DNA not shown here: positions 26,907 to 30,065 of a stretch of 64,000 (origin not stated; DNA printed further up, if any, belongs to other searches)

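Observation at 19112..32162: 13-kb operon joins two sugar-type ABC permease pairs to three large uncharacterised extracytoplasmic proteins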

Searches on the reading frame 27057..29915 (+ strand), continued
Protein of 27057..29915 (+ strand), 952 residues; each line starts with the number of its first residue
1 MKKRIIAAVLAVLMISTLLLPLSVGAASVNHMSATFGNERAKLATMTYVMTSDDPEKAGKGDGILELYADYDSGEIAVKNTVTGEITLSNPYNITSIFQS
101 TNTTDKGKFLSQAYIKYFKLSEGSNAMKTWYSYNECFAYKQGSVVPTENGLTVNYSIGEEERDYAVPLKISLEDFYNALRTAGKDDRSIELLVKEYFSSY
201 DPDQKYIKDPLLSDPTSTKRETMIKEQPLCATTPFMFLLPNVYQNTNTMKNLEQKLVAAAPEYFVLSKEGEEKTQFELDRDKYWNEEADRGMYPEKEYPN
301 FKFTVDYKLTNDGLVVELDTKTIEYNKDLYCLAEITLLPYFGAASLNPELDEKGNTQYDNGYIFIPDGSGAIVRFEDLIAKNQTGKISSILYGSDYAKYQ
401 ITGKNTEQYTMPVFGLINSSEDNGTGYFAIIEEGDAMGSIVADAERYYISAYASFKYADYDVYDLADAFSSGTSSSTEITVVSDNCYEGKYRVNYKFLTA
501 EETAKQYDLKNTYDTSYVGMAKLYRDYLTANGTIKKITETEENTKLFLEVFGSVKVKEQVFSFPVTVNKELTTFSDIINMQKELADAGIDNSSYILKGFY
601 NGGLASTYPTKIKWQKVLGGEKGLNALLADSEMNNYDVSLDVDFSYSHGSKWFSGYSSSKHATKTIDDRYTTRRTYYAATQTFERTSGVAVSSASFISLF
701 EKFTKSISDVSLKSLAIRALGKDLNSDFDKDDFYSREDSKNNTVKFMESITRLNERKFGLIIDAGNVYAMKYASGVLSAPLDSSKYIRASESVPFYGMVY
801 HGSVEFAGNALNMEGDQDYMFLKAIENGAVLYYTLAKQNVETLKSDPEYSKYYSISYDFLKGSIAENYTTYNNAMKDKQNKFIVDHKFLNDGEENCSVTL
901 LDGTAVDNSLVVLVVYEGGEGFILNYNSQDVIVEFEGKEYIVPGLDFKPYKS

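Call 62: get_annotated_region(hit=H2, flank=12000)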
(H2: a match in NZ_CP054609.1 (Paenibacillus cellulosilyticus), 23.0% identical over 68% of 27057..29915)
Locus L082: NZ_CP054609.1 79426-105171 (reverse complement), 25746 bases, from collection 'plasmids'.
description: Paenibacillus cellulosilyticus strain KACC 14175 plasmid unnamed1, complete sequence
organism: Paenibacillus cellulosilyticus (NCBI taxid 375489)
taxonomy: Bacteria; Bacillota; Bacilli; Bacillales; Paenibacillaceae; Paenibacillus; Paenibacillus cellulosilyticus
host: -; source: cell culture,soil; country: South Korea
typing (MOB-suite, as given by PLSDB): non-mobilizable
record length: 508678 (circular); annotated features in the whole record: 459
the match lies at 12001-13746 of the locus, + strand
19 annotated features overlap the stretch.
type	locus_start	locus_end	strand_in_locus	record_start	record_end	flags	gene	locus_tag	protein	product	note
CDS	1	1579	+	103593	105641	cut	recG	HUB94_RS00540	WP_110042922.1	ATP-dependent DNA helicase RecG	GO:0006310 - DNA recombination [Evidence IEA]; GO:0006281 - DNA repair [Evidence IEA]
CDS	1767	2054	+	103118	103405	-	-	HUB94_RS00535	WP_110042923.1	stage VI sporulation protein F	-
CDS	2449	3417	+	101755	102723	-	-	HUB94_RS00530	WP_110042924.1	aldo/keto reductase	-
CDS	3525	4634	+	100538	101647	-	ugpC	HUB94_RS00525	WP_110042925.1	sn-glycerol-3-phosphate ABC transporter ATP-binding protein UgpC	-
CDS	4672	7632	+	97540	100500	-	-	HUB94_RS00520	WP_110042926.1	extracellular solute-binding protein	-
CDS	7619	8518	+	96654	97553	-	-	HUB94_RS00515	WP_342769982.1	sugar ABC transporter permease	-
CDS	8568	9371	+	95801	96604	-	-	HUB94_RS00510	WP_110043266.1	carbohydrate ABC transporter permease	GO:0008643 - carbohydrate transport [Evidence IEA]; GO:0055085 - transmembrane transport [Evidence IEA]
CDS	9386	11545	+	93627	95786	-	-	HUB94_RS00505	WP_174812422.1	YIP1 family protein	-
CDS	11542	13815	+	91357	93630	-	-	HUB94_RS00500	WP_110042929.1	DUF5696 domain-containing protein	-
CDS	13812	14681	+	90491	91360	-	-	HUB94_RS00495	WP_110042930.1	sugar ABC transporter permease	-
CDS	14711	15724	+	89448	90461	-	-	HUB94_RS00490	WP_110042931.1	carbohydrate ABC transporter permease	GO:0008643 - carbohydrate transport [Evidence IEA]; GO:0055085 - transmembrane transport [Evidence IEA]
CDS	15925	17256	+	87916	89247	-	-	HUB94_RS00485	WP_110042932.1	LLM class flavin-dependent oxidoreductase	-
CDS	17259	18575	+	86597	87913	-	-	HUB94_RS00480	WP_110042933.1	LLM class flavin-dependent oxidoreductase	-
CDS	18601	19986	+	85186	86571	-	-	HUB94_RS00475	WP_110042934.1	extracellular solute-binding protein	-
CDS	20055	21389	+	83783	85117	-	-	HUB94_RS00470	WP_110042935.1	LLM class flavin-dependent oxidoreductase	-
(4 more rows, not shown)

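Call 64: fold_search(model_id=the predicted structure, library=pdb)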
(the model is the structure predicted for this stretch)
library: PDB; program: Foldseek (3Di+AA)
matches with E <= 10: 1225; with E <= 0.001: 325
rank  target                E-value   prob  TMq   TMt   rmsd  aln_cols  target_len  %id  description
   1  5opq_A                1.8e-25  1.00  0.50  0.69   7.6       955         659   13  A 3,6-anhydro-D-galactosidase produced by Zobellia galactanivorans. This is an exo-lytic enzyme that hydrolyzes termin (released 2017-11-29)
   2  5opq_D                2.8e-25  1.00  0.49  0.68   8.3       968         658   12  A 3,6-anhydro-D-galactosidase produced by Zobellia galactanivorans. This is an exo-lytic enzyme that hydrolyzes termin (released 2017-11-29)
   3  8rzk_A                1.2e-24  1.00  0.49  0.69   7.6       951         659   13  The Michaelis complex of ZgGH129 D486N from Zobellia galactanivorans with neo-b/k-oligo-carrageenan tetrasaccharide (b (released 2024-07-31)
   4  5wzp_A                1.1e-20  1.00  0.41  0.62   7.9       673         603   12  Alpha-N-acetylgalactosaminidase NagBb from Bifidobacterium bifidum - ligand free (released 2017-06-07)
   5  5wzr_A                2.5e-20  1.00  0.49  0.70   7.6       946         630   10  Alpha-N-acetylgalactosaminidase NagBb from Bifidobacterium bifidum - Gal-NHAc-DNJ complex (released 2017-06-07)
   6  5wzp_B                2.8e-20  1.00  0.46  0.70   7.6       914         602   11  Alpha-N-acetylgalactosaminidase NagBb from Bifidobacterium bifidum - ligand free (released 2017-06-07)
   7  5wzn_A                4.9e-20  1.00  0.43  0.64   7.6       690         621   12  Alpha-N-acetylgalactosaminidase NagBb from Bifidobacterium bifidum - GalNAc complex (released 2017-06-07)
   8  5wzr_B                1.0e-19  1.00  0.49  0.70   8.1       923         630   10  Alpha-N-acetylgalactosaminidase NagBb from Bifidobacterium bifidum - Gal-NHAc-DNJ complex (released 2017-06-07)
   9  5wzq_A                1.2e-19  1.00  0.47  0.70   8.1       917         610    9  Alpha-N-acetylgalactosaminidase NagBb from Bifidobacterium bifidum - quadruple mutant (released 2017-06-07)
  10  5wzn_B                2.4e-19  1.00  0.49  0.71   7.8       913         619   10  Alpha-N-acetylgalactosaminidase NagBb from Bifidobacterium bifidum - GalNAc complex (released 2017-06-07)
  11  5wzq_B                7.7e-19  1.00  0.41  0.62   8.4       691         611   12  Alpha-N-acetylgalactosaminidase NagBb from Bifidobacterium bifidum - quadruple mutant (released 2017-06-07)
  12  6qev_B                3.9e-14  1.00  0.33  0.25  10.8       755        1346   11  EngBF DARPin Fusion 4b B6 (released 2019-11-06)
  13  6sh9_B                4.8e-14  1.00  0.35  0.27   9.5       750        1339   11  EngBF DARPin Fusion 4b D12 (released 2019-11-06)
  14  6qep                  8.0e-14  1.00  0.33  0.25  10.7       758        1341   11  EngBF DARPin Fusion 4b H14 (released 2019-11-06)
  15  6qfo                  8.4e-14  1.00  0.34  0.26  10.2       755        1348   11  EngBF DARPin Fusion 9b 3G124 (released 2019-11-06)
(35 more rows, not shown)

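Call 68: find_homologous_proteins(query=L081:11965-14481:+, max_evalue=0.00001)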
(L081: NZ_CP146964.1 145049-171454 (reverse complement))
Query L081:11965-14481:+ (839 aa): 324 proteins with E <= 0.00001 among 8000 candidates; the best 120 are listed.
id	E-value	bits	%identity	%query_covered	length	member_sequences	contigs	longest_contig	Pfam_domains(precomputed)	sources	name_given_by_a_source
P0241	0.0e+0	1717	91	99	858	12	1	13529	PF18952.7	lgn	-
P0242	0.0e+0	1483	78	100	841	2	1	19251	PF18952.7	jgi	-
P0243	0.0e+0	1415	74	99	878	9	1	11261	PF18952.7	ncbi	-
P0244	0.0e+0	1169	61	100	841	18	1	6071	PF18952.7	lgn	-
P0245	7.9e-292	989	54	98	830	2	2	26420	PF18952.7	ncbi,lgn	-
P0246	4.2e-281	953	53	99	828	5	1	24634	PF18952.7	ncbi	-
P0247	8.4e-272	922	51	98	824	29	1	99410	PF18952.7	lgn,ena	-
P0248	1.1e-271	922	52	98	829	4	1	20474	PF18952.7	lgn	-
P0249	1.9e-266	905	51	98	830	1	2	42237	PF18952.7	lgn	-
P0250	3.1e-264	897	51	98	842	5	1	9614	PF18952.7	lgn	-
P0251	2.6e-262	891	52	95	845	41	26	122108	PF18952.7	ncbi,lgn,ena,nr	nr:DUF5696 domain-containing protein [uncultured Acetatifactor sp.]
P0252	5.0e-257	874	50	97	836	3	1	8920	PF18952.7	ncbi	-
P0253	4.1e-255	867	49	100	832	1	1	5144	PF18952.7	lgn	-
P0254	3.3e-254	864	49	99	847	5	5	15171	PF18952.7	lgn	-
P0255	2.1e-253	862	49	99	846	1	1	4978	PF18952.7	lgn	-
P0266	2.0e-241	822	49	95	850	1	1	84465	PF18952.7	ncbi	-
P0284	1.9e-233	796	46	99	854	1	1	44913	PF18952.7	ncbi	ncbi:MAG: DUF5696 domain-containing protein [Roseburia sp.]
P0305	2.5e-223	762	46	95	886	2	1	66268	PF18952.7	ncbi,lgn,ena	-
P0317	5.7e-204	698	43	94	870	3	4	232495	PF18952.7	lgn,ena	-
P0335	1.0e-192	661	41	97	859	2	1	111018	PF18952.7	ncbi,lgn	-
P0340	8.2e-147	509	36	95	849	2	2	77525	PF18952.7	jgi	jgi:hypothetical protein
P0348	3.1e-137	477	35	96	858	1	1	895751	PF18952.7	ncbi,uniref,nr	ncbi:DUF5696 domain-containing protein [Paenibacillus alkalitolerans]|uniref:DUF5696 domain-containi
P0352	6.1e-136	473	33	97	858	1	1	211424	PF18952.7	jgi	jgi:hypothetical protein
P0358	4.1e-134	467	34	96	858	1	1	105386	PF18952.7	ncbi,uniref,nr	ncbi:DUF5696 domain-containing protein [Cohnella nanjingensis]|uniref:Uncharacterized protein n=1 Ta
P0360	2.0e-133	465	33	98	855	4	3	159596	PF18952.7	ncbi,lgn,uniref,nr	ncbi:hypothetical protein SAMN05216378_5796 [Paenibacillus catalpae]|uniref:Uncharacterized protein 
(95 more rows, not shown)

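Call 69: find_encoding_contigs(protein=P0251, flank=10000, max_places=1)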
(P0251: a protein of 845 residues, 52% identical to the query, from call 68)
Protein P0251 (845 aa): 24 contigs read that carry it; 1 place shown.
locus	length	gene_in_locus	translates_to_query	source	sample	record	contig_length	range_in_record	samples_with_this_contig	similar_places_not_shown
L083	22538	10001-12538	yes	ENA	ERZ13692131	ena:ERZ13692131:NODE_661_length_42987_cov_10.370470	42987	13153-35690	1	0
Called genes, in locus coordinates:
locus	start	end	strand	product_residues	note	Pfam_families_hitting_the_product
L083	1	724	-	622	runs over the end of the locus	PF06580:His_kinase, PF02518:HATPase_c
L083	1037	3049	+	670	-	PF04616:Glyco_hydro_43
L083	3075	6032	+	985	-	PF01547:SBP_bac_1, PF13416:SBP_bac_8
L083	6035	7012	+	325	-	PF00528:BPD_transp_1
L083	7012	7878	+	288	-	PF00528:BPD_transp_1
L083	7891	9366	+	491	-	PF01436:NHL (faint), PF08450:SGL (weak), PF17170:DUF5128 (faint)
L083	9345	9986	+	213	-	PF04893:Yip1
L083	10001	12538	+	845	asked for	PF18952:DUF5696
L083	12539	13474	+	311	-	PF00528:BPD_transp_1 (faint)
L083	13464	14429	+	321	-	PF00528:BPD_transp_1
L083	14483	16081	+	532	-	PF01547:SBP_bac_1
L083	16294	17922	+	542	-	PF01547:SBP_bac_1, PF13416:SBP_bac_8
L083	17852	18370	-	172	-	-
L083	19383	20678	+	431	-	PF13173:AAA_14, PF13635:DUF4143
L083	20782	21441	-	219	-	PF12822:ECF_trnsprt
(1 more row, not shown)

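Call 70: find_encoding_contigs(protein=P0284, flank=10000, max_places=1)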
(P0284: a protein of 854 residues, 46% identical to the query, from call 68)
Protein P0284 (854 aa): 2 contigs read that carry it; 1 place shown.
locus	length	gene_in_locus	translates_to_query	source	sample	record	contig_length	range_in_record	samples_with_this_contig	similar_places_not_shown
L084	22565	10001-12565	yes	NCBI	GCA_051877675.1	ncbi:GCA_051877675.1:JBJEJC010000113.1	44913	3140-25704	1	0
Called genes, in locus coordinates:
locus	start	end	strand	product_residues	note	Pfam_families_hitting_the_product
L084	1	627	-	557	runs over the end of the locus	PF03063:Prismane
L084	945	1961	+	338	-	PF00356:LacI, PF00532:Peripla_BP_1, PF13407:Peripla_BP_4 (weak), PF13377:Peripla_BP_3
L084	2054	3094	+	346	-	PF07745:Glyco_hydro_53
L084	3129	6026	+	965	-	PF13416:SBP_bac_8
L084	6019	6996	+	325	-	PF00528:BPD_transp_1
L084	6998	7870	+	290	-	PF00528:BPD_transp_1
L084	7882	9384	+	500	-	PF01436:NHL (faint), PF08450:SGL (weak), PF17170:DUF5128 (weak)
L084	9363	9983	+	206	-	PF04893:Yip1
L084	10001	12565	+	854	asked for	PF18952:DUF5696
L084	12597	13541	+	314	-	PF00528:BPD_transp_1 (weak)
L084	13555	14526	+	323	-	PF00528:BPD_transp_1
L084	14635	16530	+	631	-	PF01547:SBP_bac_1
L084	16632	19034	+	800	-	PF07745:Glyco_hydro_53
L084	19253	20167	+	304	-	PF08220:HTH_DeoR (weak), PF08279:HTH_11, PF19187:HTH_PafC, PF13280:WYL, PF25583:WCX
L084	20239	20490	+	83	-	PF12674:Zn_ribbon_2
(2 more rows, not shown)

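Call 71: find_encoding_contigs(protein=P0348, flank=10000, max_places=1)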
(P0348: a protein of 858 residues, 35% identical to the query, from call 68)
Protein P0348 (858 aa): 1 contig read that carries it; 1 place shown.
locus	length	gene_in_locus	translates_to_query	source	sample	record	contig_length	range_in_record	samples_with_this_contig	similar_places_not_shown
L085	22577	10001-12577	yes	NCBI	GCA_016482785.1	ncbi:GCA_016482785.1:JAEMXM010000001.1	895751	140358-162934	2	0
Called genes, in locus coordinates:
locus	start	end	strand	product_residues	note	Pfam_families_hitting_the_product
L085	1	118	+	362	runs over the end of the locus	PF00356:LacI, PF00532:Peripla_BP_1, PF13377:Peripla_BP_3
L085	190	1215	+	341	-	PF00356:LacI, PF13377:Peripla_BP_3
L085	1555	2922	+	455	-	PF01547:SBP_bac_1, PF13416:SBP_bac_8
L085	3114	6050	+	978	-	PF01547:SBP_bac_1, PF13416:SBP_bac_8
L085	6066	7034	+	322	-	PF00528:BPD_transp_1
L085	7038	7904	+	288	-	PF00528:BPD_transp_1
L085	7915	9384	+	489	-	PF01436:NHL (weak)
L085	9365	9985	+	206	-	PF04893:Yip1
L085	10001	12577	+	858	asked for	PF18952:DUF5696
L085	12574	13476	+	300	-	PF00528:BPD_transp_1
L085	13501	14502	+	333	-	PF00528:BPD_transp_1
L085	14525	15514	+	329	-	PF22612:GH113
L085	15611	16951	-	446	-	-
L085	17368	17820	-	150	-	-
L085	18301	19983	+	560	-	PF02837:Glyco_hydro_2_N (weak), PF22666:Glyco_hydro_2_N2 (weak), PF00703:Glyco_hydro_2 (weak), PF02836:Glyco_hydro_2_C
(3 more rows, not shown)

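Call 72: find_encoding_contigs(protein=P0358, flank=10000, max_places=1)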
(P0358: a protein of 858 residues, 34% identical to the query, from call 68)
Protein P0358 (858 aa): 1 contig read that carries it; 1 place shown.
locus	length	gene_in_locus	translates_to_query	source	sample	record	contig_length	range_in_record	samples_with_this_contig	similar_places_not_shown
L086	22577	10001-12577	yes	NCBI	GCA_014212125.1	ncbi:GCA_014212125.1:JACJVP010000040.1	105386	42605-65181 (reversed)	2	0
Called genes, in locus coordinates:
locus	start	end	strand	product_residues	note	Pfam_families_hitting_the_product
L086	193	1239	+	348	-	PF00356:LacI, PF13377:Peripla_BP_3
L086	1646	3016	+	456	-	PF01547:SBP_bac_1, PF13416:SBP_bac_8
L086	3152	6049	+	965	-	PF01547:SBP_bac_1, PF13416:SBP_bac_8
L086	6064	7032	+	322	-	PF00528:BPD_transp_1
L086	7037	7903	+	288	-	PF00528:BPD_transp_1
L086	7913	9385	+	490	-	PF01436:NHL (faint)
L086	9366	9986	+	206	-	PF04893:Yip1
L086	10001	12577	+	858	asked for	PF18952:DUF5696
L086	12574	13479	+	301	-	PF00528:BPD_transp_1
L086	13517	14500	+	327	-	PF00528:BPD_transp_1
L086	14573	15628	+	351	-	PF02156:Glyco_hydro_26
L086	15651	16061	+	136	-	PF00165:HTH_AraC (faint), PF12833:HTH_18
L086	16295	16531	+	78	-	PF22266:DUF6953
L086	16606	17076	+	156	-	-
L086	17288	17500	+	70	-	PF14169:YdjO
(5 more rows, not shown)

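Call 73: find_encoding_contigs(protein=P0360, flank=10000, max_places=1)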
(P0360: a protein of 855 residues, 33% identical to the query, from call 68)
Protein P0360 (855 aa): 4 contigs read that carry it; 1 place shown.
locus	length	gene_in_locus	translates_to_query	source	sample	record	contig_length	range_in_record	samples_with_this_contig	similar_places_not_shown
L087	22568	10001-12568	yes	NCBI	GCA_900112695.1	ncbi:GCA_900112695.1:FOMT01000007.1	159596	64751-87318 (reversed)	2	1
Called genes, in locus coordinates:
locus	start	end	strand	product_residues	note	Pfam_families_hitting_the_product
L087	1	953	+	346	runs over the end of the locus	PF00356:LacI, PF00532:Peripla_BP_1, PF13377:Peripla_BP_3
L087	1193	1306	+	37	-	-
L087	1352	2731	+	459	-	PF01547:SBP_bac_1, PF13416:SBP_bac_8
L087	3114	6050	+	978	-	PF01547:SBP_bac_1, PF13416:SBP_bac_8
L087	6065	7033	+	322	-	PF00528:BPD_transp_1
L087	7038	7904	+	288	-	PF00528:BPD_transp_1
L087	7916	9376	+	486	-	PF01436:NHL (faint)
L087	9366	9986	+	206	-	PF04893:Yip1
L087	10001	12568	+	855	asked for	PF18952:DUF5696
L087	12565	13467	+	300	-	PF00528:BPD_transp_1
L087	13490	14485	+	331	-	PF00528:BPD_transp_1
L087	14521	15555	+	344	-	PF02156:Glyco_hydro_26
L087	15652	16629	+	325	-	-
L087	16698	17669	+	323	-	PF22612:GH113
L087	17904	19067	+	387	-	PF12698:ABC2_membrane_3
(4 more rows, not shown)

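Call 74: find_encoding_contigs(protein=P0317, flank=10000, max_places=1)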
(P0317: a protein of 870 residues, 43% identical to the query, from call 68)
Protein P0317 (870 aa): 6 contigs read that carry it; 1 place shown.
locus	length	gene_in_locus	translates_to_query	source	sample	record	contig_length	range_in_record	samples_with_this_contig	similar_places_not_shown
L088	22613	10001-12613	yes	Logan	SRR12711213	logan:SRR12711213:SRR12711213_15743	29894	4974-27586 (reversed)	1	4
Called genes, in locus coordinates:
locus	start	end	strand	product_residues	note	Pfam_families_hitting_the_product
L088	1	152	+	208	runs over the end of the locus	PF00440:TetR_N, PF14278:TetR_C_8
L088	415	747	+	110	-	-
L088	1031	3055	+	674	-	PF04616:Glyco_hydro_43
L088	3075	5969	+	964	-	PF25275:Golvesin_C (faint), PF01547:SBP_bac_1, PF13416:SBP_bac_8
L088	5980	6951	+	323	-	PF00528:BPD_transp_1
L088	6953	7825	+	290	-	PF11040:DGF-1_C (faint), PF00528:BPD_transp_1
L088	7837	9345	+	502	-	PF08450:SGL (weak), PF01436:NHL (weak), PF06739:SBBP (faint)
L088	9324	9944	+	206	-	PF04893:Yip1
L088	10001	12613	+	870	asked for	PF18952:DUF5696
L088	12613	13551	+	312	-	PF00528:BPD_transp_1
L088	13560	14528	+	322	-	PF00528:BPD_transp_1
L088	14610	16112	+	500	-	PF01547:SBP_bac_1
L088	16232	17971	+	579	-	PF01301:Glyco_hydro_35, PF02449:Glyco_hydro_42, PF21317:BetaGal_ABD_1, PF21467:BetaGal_gal-bd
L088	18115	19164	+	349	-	PF00356:LacI, PF00532:Peripla_BP_1, PF13407:Peripla_BP_4, PF13377:Peripla_BP_3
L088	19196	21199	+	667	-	PF02449:Glyco_hydro_42, PF08532:Glyco_hydro_42M, PF08533:Glyco_hydro_42C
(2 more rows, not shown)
